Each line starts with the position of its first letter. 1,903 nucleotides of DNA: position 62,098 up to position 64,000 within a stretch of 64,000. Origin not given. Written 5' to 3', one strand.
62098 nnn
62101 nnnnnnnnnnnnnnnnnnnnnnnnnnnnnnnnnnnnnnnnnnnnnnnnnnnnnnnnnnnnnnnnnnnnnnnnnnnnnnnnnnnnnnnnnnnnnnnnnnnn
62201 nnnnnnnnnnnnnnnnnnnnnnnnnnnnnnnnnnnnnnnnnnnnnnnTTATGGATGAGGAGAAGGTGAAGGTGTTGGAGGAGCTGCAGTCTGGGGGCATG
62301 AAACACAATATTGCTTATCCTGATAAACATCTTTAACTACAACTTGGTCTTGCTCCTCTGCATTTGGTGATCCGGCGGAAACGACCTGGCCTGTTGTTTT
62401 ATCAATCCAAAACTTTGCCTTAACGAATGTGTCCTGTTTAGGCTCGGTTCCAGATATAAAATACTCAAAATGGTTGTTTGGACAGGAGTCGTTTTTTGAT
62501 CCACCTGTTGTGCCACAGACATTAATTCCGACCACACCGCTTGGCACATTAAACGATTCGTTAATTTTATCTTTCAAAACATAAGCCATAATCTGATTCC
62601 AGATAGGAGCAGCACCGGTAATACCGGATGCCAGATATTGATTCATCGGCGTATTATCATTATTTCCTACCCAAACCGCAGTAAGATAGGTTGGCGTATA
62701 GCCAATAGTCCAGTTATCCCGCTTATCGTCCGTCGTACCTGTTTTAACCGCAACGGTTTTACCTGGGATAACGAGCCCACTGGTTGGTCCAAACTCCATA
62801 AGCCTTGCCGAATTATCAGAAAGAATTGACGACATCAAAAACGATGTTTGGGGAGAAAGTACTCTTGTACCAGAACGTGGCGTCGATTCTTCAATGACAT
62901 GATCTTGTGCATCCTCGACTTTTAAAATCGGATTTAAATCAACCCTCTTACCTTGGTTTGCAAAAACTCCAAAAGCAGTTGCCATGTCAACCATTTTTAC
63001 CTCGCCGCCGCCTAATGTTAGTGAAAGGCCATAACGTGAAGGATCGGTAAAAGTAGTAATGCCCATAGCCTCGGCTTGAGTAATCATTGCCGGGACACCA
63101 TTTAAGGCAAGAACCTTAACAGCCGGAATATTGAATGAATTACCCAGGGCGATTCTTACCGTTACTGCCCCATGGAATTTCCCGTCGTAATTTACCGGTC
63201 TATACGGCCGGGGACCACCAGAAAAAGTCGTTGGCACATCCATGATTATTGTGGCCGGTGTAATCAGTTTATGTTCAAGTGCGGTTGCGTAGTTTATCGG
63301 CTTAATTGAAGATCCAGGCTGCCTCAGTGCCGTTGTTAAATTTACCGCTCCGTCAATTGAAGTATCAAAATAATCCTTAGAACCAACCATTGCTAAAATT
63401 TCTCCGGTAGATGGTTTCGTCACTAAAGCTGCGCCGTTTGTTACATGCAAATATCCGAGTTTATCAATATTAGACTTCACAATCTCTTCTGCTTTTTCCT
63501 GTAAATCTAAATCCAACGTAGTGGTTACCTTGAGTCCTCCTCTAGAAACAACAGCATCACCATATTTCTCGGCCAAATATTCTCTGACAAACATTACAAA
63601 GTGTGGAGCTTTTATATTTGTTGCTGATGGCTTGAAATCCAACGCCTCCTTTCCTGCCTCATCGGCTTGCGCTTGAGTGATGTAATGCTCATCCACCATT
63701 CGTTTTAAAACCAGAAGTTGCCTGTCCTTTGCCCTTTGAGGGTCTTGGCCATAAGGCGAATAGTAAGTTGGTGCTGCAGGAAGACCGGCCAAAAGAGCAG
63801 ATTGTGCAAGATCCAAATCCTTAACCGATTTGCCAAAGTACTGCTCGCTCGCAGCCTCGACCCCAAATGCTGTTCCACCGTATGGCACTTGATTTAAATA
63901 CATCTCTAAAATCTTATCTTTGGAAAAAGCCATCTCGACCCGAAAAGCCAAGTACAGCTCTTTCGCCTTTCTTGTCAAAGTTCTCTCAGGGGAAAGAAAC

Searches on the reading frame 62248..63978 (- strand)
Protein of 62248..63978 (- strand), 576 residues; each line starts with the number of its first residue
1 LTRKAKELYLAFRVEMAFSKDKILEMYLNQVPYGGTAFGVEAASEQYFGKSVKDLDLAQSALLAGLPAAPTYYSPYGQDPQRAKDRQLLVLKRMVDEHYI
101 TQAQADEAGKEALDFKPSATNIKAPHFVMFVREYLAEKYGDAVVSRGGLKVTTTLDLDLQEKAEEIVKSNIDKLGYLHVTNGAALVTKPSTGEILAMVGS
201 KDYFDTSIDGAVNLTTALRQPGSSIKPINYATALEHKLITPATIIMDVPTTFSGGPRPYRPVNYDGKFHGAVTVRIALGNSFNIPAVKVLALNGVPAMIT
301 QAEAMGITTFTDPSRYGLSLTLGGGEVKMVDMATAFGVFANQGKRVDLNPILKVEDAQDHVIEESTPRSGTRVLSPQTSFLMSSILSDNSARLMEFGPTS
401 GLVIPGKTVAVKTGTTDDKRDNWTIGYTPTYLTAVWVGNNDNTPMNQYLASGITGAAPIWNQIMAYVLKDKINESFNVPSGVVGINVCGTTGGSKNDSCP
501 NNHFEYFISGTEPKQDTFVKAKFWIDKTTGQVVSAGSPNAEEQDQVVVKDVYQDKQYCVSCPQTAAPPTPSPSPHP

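Call 4: search_protein_families(library=pfam, proteins=[window:62248-63978:-], max_evalue=0.01)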
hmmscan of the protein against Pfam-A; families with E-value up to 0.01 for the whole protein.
window:62248-63978:- (576 aa): 2 families
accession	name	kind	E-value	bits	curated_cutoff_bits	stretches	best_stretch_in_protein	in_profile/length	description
PF00912.28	Transgly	-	1.8e-31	109.4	27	1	1-94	85-177/178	Transglycosylase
PF00905.27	Transpeptidase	-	7.9e-24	84.8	22.1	1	182-464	1-298/299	Penicillin binding protein transpeptidase domain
